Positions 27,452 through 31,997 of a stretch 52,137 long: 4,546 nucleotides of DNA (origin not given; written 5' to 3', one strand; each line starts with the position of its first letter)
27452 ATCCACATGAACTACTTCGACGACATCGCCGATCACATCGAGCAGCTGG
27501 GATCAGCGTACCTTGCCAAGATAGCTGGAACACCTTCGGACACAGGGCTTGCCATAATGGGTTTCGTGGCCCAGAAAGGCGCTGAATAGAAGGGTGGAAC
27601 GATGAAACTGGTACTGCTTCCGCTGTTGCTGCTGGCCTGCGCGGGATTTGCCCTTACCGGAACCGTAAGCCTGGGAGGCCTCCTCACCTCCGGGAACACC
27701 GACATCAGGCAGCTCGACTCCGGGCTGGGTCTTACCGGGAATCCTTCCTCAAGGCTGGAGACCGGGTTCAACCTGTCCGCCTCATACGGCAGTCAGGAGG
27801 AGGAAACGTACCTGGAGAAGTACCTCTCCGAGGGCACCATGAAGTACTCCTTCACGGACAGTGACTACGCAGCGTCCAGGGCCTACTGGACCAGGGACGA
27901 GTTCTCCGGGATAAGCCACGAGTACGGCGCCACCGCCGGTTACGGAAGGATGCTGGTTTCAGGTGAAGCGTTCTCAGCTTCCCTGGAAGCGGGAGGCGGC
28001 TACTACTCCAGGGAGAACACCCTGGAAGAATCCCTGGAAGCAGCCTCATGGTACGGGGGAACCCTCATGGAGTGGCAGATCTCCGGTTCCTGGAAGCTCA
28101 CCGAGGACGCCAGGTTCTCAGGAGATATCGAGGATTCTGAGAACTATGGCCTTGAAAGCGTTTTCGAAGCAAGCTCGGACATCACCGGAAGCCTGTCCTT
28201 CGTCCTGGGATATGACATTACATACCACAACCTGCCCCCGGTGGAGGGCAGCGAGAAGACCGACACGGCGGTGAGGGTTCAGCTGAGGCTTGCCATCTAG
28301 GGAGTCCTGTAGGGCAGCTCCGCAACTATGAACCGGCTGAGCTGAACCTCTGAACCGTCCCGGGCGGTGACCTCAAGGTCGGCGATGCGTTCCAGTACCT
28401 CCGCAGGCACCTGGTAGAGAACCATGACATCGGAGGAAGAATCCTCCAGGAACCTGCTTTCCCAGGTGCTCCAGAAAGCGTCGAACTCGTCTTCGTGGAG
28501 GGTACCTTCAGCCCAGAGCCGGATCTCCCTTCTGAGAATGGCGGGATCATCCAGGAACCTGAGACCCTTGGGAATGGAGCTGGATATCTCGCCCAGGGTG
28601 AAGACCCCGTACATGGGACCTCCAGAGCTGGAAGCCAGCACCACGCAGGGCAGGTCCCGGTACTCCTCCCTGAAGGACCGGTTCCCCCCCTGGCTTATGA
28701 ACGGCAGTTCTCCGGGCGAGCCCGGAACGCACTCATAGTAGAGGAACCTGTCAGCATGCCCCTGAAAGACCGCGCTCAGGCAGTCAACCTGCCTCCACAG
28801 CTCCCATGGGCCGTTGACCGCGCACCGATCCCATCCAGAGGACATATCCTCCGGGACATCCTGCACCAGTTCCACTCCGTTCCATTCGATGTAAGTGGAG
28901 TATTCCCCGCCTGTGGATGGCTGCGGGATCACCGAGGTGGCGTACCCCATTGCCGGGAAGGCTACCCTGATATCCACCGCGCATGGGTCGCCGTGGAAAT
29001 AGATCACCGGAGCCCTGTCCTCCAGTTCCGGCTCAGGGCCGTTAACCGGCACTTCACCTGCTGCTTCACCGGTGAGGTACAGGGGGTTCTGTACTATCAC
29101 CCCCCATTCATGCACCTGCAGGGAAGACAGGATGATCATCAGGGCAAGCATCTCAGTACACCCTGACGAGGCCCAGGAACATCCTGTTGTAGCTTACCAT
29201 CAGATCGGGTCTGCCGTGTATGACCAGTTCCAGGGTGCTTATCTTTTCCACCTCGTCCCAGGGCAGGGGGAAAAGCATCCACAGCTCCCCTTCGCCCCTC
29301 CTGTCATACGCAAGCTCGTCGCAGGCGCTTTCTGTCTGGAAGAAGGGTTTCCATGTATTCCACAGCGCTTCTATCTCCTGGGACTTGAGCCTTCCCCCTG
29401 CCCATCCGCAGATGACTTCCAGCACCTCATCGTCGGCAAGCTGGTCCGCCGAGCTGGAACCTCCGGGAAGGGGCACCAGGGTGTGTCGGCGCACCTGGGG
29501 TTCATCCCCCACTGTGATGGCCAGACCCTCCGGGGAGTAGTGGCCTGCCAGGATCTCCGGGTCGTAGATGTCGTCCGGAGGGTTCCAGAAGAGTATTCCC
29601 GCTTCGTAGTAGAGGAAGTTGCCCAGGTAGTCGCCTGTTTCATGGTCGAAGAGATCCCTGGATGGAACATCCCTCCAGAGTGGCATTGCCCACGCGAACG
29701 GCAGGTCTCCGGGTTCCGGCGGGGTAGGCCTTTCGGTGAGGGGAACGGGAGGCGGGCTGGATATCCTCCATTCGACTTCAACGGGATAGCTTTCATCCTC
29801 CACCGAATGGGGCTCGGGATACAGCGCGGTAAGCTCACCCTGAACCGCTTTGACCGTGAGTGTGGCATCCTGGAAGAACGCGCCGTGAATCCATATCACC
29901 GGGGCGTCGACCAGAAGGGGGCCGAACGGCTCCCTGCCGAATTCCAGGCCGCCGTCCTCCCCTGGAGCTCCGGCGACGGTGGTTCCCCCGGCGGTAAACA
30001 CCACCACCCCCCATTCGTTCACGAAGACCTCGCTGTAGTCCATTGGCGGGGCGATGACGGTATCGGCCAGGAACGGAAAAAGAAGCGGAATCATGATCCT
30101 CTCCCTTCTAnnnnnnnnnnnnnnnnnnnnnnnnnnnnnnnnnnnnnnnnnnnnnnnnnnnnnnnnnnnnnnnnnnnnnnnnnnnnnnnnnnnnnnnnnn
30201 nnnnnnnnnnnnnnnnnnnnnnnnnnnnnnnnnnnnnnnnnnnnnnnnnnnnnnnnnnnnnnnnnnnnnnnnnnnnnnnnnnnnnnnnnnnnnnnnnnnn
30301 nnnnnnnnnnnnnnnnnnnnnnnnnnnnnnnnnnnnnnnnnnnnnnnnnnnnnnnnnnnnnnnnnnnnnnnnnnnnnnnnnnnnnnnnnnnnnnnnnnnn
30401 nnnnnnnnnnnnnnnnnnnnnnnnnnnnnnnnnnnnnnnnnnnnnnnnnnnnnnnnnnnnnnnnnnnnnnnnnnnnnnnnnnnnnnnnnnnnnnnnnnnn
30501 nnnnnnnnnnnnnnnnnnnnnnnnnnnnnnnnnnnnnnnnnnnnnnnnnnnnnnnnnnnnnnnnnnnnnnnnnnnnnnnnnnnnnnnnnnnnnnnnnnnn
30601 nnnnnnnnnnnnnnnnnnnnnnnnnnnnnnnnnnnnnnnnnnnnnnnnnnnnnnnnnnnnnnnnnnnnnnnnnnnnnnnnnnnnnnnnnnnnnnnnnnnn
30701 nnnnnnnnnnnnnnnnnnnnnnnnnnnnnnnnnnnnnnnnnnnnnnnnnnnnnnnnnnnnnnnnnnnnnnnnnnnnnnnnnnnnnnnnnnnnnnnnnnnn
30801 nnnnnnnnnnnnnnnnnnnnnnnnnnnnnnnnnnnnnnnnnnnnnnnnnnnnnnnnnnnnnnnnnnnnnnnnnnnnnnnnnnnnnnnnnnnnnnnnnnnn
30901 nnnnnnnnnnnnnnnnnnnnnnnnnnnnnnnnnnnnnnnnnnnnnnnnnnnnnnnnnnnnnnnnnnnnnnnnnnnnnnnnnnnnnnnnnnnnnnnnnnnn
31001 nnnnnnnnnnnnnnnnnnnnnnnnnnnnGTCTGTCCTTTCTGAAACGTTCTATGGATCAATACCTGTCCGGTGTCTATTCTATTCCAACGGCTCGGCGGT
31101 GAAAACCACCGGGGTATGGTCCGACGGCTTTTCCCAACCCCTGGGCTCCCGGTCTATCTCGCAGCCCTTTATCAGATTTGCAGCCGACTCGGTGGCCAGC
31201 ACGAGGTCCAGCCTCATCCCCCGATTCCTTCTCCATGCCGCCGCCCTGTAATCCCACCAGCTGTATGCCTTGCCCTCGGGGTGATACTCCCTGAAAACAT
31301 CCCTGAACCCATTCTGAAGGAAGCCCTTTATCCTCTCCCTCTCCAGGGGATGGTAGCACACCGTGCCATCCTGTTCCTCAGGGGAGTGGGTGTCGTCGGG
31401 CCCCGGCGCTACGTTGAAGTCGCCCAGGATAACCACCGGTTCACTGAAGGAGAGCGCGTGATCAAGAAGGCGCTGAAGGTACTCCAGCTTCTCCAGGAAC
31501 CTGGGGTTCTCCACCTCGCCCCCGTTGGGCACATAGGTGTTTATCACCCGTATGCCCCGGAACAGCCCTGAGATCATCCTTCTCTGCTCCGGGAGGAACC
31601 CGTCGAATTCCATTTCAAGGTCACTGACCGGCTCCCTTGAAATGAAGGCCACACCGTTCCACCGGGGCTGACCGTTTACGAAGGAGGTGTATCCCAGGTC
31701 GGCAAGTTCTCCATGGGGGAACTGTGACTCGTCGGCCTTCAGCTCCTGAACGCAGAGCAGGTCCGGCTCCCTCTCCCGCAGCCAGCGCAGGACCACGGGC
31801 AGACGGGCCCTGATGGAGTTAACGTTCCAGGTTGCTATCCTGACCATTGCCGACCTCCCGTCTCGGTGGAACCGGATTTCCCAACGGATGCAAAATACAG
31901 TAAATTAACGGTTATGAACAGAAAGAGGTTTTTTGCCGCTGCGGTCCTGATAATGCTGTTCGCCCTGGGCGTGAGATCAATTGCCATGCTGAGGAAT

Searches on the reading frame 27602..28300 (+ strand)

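Call 72: search_protein_families(library=pfam, proteins=[window:27602-28300:+], max_evalue=0.001)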
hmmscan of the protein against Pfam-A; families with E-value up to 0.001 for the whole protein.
window:27602-28300:+ (232 aa): 1 family
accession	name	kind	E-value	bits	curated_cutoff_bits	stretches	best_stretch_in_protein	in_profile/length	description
PF04338.18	DUF481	-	5.8e-31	108.6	21.1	1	22-228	1-206/210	Protein of unknown function, DUF481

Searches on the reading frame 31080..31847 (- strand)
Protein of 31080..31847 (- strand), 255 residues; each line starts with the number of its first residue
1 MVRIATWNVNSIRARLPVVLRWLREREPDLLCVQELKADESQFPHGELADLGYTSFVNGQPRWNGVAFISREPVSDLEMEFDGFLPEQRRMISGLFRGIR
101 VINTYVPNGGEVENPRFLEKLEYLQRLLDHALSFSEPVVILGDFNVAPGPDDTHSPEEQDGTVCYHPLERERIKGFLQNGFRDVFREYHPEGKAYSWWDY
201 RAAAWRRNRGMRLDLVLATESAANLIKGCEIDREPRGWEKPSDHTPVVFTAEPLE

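Call 72: search_protein_families(library=pfam, proteins=[window:31080-31847:-], max_evalue=0.001)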
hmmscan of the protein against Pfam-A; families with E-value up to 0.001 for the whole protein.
window:31080-31847:- (255 aa): 2 families
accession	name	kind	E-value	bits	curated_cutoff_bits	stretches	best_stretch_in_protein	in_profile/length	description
PF03372.29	Exo_endo_phos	-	5e-31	108.5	24.5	1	5-244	1-225/225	Endonuclease/Exonuclease/phosphatase family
PF14529.12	Exo_endo_phos_2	-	0.00022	21.5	27.4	0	99-146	1-41/117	Endonuclease-reverse transcriptase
